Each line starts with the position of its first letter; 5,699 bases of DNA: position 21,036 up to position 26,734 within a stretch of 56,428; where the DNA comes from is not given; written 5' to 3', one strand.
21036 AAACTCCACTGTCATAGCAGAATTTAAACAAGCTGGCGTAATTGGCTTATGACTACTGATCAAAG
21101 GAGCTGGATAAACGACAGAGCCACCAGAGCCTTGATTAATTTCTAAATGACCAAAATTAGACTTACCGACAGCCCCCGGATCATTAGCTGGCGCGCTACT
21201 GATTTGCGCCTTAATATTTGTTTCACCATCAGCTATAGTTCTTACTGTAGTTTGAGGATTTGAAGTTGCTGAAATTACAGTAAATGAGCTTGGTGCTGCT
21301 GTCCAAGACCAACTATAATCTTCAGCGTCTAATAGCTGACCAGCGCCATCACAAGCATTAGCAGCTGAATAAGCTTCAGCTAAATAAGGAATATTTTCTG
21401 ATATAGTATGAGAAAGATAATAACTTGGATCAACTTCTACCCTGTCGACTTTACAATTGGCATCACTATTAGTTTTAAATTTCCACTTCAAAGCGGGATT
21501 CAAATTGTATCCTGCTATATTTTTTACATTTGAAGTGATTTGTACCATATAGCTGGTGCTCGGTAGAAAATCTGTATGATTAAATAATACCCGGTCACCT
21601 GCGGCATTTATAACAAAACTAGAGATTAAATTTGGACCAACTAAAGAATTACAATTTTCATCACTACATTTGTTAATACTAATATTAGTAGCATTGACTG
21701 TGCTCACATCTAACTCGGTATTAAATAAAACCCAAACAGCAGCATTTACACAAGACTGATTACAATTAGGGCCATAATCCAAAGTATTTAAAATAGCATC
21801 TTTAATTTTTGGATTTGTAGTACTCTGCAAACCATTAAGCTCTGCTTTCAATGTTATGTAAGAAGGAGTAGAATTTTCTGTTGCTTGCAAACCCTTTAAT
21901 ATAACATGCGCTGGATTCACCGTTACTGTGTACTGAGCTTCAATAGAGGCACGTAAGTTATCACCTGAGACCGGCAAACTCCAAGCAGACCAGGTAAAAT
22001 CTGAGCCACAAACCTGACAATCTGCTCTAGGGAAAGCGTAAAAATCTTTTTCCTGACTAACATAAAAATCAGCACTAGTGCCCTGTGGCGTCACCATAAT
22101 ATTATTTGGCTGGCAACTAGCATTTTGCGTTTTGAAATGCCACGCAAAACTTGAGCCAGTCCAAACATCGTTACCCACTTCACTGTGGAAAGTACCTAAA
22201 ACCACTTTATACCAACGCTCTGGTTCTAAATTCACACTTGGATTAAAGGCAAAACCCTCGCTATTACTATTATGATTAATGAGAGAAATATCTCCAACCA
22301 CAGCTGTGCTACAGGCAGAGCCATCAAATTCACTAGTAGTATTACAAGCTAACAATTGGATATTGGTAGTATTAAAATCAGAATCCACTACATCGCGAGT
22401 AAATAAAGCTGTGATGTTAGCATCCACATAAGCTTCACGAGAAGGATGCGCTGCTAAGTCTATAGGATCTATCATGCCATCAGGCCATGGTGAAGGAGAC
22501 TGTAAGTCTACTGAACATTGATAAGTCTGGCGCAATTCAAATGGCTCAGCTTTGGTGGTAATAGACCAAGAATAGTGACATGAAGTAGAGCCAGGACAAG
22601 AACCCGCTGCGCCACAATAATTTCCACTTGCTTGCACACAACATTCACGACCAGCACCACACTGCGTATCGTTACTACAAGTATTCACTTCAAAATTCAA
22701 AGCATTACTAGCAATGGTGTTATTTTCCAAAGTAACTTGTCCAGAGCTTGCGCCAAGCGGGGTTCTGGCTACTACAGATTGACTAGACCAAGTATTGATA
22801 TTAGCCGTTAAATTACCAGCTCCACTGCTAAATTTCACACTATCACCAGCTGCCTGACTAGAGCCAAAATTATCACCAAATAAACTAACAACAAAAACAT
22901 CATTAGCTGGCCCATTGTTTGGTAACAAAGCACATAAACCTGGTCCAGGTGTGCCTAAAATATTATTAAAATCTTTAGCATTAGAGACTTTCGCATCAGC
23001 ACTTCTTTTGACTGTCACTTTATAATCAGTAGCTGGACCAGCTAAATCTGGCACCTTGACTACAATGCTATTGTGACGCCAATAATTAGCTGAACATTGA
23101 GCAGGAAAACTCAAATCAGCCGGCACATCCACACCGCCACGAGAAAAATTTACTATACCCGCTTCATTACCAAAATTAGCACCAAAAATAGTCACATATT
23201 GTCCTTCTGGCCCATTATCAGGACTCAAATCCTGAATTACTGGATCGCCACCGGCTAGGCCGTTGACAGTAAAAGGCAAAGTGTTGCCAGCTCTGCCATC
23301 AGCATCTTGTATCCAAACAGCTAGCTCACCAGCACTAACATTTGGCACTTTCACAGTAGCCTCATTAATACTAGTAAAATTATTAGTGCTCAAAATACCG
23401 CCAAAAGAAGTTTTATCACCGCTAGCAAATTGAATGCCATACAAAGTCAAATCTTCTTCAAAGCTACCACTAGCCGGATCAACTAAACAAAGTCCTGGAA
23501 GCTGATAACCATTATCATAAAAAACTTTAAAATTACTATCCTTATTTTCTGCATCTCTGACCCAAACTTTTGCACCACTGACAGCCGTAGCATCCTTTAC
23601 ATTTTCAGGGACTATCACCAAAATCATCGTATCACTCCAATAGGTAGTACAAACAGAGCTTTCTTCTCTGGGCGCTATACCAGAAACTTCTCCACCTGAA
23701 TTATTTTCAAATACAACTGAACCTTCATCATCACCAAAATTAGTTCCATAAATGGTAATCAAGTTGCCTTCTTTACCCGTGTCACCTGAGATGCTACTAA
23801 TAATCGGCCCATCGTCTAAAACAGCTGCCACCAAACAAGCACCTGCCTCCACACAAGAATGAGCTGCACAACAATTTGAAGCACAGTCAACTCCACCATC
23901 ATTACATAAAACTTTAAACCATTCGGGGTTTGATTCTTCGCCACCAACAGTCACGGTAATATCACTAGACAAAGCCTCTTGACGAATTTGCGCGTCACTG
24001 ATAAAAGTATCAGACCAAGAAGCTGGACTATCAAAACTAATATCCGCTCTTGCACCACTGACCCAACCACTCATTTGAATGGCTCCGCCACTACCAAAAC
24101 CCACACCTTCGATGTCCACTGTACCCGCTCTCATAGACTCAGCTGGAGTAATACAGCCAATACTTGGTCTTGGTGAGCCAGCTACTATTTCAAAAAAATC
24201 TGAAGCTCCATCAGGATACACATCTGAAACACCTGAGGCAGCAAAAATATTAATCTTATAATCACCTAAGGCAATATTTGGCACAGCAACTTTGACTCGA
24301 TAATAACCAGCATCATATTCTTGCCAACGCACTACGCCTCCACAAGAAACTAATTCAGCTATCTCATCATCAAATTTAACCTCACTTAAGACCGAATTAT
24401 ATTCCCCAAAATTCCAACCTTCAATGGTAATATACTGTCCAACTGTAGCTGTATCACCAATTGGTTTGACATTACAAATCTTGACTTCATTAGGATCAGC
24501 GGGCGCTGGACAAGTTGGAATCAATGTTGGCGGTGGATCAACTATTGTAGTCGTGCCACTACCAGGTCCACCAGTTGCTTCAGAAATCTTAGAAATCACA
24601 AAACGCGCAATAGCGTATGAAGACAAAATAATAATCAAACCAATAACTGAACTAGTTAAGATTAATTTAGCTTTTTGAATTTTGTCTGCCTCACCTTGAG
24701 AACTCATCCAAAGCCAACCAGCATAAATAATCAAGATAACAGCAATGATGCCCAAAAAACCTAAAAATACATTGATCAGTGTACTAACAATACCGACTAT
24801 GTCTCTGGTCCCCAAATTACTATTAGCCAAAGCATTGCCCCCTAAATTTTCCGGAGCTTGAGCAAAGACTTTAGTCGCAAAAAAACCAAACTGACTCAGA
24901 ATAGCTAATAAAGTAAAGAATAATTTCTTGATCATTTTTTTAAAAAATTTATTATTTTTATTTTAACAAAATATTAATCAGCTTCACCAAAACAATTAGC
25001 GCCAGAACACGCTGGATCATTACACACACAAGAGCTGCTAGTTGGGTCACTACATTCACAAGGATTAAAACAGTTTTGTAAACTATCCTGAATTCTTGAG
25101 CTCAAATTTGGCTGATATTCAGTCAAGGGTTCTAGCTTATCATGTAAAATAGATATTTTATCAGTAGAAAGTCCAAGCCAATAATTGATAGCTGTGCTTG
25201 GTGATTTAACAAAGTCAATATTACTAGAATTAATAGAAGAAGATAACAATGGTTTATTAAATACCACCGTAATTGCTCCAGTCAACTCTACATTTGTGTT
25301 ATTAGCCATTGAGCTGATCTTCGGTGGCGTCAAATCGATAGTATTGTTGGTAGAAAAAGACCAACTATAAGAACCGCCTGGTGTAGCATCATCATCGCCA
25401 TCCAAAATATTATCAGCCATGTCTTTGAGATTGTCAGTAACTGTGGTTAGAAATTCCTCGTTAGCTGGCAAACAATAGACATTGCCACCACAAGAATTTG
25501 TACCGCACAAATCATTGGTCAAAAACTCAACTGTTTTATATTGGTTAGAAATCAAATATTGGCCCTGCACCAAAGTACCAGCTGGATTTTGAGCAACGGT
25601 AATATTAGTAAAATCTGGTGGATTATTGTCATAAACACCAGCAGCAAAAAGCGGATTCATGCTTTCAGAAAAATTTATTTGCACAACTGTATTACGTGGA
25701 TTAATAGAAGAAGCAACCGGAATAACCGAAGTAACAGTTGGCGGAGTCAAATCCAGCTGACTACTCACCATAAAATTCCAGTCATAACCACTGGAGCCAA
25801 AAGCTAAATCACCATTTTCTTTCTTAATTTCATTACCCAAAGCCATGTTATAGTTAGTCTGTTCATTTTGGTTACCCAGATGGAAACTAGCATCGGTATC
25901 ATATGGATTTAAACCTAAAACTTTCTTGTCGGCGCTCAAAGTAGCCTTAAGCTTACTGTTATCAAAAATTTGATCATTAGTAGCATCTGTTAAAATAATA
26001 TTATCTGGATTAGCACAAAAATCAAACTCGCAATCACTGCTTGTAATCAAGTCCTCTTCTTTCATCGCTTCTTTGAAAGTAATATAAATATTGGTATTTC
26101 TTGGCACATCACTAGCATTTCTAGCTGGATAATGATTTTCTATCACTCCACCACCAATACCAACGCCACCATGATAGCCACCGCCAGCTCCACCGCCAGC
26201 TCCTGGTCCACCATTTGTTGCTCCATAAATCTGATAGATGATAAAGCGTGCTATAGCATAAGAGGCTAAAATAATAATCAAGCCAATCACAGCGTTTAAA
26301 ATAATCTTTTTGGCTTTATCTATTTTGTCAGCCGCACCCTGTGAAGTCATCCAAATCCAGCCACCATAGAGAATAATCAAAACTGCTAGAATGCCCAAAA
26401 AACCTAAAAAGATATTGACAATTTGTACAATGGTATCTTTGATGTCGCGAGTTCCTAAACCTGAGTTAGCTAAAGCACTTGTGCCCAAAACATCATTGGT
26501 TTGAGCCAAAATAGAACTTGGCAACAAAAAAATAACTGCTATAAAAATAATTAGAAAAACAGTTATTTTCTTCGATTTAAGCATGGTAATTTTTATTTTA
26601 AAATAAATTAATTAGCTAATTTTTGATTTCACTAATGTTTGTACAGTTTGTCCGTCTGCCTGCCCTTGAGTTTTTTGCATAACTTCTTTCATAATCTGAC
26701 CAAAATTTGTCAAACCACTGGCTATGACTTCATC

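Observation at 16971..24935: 2654-aa protein with an unusual domain chain, anchored by a pilin-like module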

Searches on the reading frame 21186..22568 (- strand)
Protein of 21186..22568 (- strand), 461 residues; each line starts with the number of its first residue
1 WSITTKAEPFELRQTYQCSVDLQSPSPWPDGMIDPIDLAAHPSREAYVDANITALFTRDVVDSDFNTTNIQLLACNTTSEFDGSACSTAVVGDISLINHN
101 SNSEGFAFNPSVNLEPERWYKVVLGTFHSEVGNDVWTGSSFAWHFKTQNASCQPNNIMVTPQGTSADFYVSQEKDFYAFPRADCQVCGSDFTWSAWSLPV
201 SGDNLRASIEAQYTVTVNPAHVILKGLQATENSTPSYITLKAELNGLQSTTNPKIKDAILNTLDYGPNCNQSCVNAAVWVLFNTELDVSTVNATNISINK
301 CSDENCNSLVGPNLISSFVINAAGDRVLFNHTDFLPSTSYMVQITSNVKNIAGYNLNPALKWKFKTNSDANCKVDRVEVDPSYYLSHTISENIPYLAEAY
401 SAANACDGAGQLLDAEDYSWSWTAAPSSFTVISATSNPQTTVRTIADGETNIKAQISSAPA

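Call 8: search_protein_families(library=pfam, proteins=[window:21186-22568:-], max_evalue=5)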
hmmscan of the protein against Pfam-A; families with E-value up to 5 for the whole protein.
seq(461 aa): 1 family
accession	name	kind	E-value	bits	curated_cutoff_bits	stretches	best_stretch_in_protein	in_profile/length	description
PF13205.12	Big_5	-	2.5e-11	44.7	23.6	2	273-366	20-105/105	Bacterial Ig-like domain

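Call 94: search_protein_families(library=pfam, proteins=[window:21186-22568:-], max_evalue=0.1)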
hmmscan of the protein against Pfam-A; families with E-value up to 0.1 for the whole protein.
window:21186-22568:- (461 aa): 1 family
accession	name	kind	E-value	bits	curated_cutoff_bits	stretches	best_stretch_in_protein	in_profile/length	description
PF13205.12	Big_5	-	2.5e-11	44.7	23.6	2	273-366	20-105/105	Bacterial Ig-like domain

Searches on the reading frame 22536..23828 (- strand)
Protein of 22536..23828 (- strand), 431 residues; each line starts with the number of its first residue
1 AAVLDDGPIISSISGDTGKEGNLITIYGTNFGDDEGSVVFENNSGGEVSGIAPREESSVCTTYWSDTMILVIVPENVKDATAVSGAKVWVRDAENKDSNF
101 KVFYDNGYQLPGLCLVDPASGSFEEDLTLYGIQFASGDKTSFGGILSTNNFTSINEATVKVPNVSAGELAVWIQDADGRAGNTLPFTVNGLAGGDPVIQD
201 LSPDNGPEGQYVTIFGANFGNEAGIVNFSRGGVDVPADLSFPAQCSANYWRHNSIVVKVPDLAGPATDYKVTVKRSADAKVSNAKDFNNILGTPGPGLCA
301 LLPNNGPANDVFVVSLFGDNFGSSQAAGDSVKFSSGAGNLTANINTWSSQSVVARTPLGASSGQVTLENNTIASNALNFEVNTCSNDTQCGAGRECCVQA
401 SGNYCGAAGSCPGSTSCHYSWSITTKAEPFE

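Call 8: search_protein_families(library=pfam, proteins=[window:22536-23828:-], max_evalue=5)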
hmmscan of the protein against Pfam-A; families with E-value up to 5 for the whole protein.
seq(431 aa): 4 families
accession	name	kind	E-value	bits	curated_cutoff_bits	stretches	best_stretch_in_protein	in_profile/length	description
PF01833.30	TIG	-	1e-23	83.5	20.9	4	196-287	1-82/84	IPT/TIG domain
PF00095.26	WAP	-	0.027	15.2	20.8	1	382-405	15-38/41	WAP-type (Whey Acidic Protein) 'four-disulfide core'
PF20144.5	TIG_SUH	-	0.029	15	24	0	8-77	2-56/94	TIG domain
PF01652.23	IF4E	-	0.17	12.1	28.7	1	41-96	70-123/158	Eukaryotic initiation factor 4E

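Call 94: search_protein_families(library=pfam, proteins=[window:22536-23828:-], max_evalue=0.1)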
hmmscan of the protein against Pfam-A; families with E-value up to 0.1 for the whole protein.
window:22536-23828:- (431 aa): 3 families
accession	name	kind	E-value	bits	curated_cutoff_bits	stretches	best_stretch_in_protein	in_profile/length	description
PF01833.30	TIG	-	1e-23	83.5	20.9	4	196-287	1-82/84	IPT/TIG domain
PF00095.26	WAP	-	0.027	15.2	20.8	1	382-405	15-38/41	WAP-type (Whey Acidic Protein) 'four-disulfide core'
PF20144.5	TIG_SUH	-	0.029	15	24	0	8-77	2-56/94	TIG domain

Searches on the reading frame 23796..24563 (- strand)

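Call 8: search_protein_families(library=pfam, proteins=[window:23796-24563:-], max_evalue=5)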
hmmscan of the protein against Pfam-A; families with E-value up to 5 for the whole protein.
seq(256 aa): 2 families
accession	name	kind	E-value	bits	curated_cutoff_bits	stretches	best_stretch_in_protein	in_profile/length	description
PF01833.30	TIG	-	0.0007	20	20.9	1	36-72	11-45/84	IPT/TIG domain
PF15915.11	BAT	-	0.12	12.6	25.8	1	58-96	78-118/156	GAF and HTH_10 associated domain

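Call 94: search_protein_families(library=pfam, proteins=[window:23796-24563:-], max_evalue=0.1)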
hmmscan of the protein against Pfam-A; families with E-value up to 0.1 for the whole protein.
window:23796-24563:- (256 aa): 1 family
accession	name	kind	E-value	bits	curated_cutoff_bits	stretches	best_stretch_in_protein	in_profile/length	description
PF01833.30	TIG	-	0.0007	20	20.9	0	36-72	11-45/84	IPT/TIG domain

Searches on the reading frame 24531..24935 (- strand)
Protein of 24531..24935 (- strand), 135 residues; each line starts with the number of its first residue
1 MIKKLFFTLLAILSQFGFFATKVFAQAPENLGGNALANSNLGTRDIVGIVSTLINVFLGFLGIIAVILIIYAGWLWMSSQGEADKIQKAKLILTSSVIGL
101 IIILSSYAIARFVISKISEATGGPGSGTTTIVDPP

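Call 8: search_protein_families(library=pfam, proteins=[window:24531-24935:-], max_evalue=5)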
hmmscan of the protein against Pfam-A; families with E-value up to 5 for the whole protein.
seq(135 aa): 5 families
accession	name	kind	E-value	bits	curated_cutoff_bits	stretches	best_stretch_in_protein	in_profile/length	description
PF18895.5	T4SS_pilin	-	2.8e-05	24.5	26.6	1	43-112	2-70/71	Type IV secretion system pilin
PF13968.11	DUF4220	-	0.066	13.2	27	1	56-116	238-298/341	Domain of unknown function (DUF4220)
PF04956.18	TrbC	-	0.14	12.8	27.9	1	6-111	11-96/98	TrbC/VIRB2 pilin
PF11712.13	Vma12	-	0.43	11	25.5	1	44-120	69-136/137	Endoplasmic reticulum-based factor for assembly of V-ATPase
PF06024.17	Orf78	-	1.1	10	29.4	0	82-116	54-88/101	Orf78 (ac78)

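Call 94: search_protein_families(library=pfam, proteins=[window:24531-24935:-], max_evalue=0.1)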
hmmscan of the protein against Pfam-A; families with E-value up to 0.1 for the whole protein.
window:24531-24935:- (135 aa): 2 families
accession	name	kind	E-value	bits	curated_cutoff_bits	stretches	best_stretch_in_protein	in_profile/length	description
PF18895.5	T4SS_pilin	-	2.8e-05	24.5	26.6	1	43-112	2-70/71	Type IV secretion system pilin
PF13968.11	DUF4220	-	0.066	13.2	27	1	56-116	238-298/341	Domain of unknown function (DUF4220)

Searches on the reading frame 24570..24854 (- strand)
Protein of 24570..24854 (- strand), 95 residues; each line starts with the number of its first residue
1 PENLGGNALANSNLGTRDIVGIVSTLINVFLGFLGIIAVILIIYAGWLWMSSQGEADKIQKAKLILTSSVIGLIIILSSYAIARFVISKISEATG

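Call 97: search_solved_structures(query=A8, max_evalue=10, show_alignments=2)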
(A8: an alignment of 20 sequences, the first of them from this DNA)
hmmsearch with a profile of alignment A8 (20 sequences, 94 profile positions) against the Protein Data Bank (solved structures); distinct sequences matched with E-value up to 10: 21.
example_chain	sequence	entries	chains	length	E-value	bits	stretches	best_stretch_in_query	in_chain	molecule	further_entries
6i38_A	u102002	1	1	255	0.001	22.2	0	44-64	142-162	nv2Pizza6-AYW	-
6i3b_A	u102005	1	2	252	0.0011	22.1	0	44-64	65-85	cPizza6-AYW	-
6i37_A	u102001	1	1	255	0.0015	21.6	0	44-64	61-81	nv1Pizza6-AYW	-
6f0q_A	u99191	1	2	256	0.0017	21.4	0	44-64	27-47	Pizza6-AYW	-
6i39_A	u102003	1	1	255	0.0025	20.9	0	44-63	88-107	v31Pizza6-AYW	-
7zph_A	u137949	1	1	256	0.0029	20.7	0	44-64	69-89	Pizza6-TNK-RSH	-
7zpz_A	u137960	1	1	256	0.0041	20.2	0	44-64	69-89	Pizza6-TSR-TSH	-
6i3a_A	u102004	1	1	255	0.0059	19.7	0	44-64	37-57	v22Pizza6-AYW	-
6f0s_A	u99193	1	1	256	0.0074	19.4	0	44-64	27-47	Pizza6-SYW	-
7zpw_A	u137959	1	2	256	0.012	18.8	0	44-64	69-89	Pizza6-TSK-TSH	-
7zcj_A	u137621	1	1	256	0.013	18.6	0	44-64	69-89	Pizza6-TNH-TSH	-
7zq2_A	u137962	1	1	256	0.014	18.5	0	44-63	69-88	Pizza6-RSH-TSH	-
7zqg_A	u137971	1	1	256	0.015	18.4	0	44-64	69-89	Pizza6-KSH-TSH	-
1h2s_B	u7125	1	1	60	0.35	14.1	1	30-76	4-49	SENSORY RHODOPSIN II TRANSDUCER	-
9lp2_A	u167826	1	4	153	0.48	13.6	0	42-68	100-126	dAID23.4L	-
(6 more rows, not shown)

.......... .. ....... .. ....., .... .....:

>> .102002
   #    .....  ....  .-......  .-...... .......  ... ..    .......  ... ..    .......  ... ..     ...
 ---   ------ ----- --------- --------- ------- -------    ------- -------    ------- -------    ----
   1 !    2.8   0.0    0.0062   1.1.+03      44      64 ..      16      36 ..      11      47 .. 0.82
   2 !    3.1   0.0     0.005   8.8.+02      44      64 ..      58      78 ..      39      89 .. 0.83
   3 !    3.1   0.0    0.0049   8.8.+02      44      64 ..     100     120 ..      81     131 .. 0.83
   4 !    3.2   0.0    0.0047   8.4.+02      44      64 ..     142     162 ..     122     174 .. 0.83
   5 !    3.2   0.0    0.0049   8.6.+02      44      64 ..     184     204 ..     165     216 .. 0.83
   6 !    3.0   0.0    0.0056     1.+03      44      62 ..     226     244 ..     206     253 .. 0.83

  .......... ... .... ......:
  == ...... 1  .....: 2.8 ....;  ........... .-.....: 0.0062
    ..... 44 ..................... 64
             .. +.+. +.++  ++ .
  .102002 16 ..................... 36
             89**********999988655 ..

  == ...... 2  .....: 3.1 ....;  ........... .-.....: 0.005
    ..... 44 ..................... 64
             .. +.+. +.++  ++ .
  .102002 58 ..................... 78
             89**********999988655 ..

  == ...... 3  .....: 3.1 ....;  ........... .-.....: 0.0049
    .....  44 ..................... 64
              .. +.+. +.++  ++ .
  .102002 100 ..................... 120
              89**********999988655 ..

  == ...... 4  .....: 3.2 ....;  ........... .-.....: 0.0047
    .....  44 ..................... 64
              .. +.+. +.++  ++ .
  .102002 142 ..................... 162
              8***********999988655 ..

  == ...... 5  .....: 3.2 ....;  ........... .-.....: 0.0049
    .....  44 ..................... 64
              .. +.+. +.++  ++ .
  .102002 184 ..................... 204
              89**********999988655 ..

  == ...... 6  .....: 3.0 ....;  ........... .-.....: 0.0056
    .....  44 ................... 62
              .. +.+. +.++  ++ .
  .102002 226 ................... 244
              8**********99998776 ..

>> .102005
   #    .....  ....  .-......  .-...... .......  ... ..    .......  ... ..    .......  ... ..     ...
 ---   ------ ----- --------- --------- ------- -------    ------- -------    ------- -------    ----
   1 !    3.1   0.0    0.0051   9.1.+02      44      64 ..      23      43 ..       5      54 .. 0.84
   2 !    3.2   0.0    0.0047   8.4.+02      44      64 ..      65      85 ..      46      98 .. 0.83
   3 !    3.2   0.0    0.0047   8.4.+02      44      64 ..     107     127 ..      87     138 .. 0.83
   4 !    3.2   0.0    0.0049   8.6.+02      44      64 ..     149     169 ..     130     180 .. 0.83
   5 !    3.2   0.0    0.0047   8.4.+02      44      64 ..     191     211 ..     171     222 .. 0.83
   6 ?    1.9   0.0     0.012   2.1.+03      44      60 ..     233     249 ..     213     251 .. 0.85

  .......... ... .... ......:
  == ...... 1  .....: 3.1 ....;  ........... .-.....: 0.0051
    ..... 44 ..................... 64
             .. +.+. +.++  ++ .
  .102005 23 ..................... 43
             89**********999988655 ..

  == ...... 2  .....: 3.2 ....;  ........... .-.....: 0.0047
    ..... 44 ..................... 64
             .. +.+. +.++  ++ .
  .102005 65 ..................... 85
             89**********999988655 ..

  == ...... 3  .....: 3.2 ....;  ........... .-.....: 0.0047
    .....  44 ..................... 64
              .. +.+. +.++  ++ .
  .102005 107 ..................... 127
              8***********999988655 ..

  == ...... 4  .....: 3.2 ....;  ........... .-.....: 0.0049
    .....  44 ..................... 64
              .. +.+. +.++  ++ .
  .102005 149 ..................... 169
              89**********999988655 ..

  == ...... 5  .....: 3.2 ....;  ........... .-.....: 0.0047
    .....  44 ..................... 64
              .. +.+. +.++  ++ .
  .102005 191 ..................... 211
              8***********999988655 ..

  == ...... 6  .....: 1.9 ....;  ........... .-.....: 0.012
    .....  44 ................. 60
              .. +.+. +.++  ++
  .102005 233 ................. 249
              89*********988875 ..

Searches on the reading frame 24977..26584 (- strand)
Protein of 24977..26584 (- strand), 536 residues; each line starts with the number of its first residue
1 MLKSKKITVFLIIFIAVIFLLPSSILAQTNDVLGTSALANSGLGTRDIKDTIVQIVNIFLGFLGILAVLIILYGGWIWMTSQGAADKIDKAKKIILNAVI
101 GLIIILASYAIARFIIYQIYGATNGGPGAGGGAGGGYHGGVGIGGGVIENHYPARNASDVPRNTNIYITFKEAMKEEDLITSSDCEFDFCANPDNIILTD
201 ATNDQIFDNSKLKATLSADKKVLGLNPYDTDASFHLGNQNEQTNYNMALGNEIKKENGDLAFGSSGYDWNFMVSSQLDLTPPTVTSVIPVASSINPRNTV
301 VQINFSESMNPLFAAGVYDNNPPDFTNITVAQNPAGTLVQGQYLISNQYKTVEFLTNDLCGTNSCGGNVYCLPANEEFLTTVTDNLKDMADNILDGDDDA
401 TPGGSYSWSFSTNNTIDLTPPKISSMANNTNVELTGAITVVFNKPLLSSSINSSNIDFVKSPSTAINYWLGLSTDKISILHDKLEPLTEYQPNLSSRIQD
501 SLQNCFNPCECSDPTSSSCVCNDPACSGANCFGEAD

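Call 9: search_protein_families(library=pfam, proteins=[window:24977-26584:-], max_evalue=0.01)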
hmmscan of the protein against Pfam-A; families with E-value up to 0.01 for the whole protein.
window:24977-26584:- (536 aa): 3 families
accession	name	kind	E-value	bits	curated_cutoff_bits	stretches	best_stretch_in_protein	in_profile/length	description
PF13205.12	Big_5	-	7e-19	68.9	23.6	3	279-412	2-105/105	Bacterial Ig-like domain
PF18895.5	T4SS_pilin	-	4.9e-07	30.2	26.6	1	45-115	2-71/71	Type IV secretion system pilin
PF04956.18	TrbC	-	0.002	18.8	27.9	1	4-114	7-97/98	TrbC/VIRB2 pilin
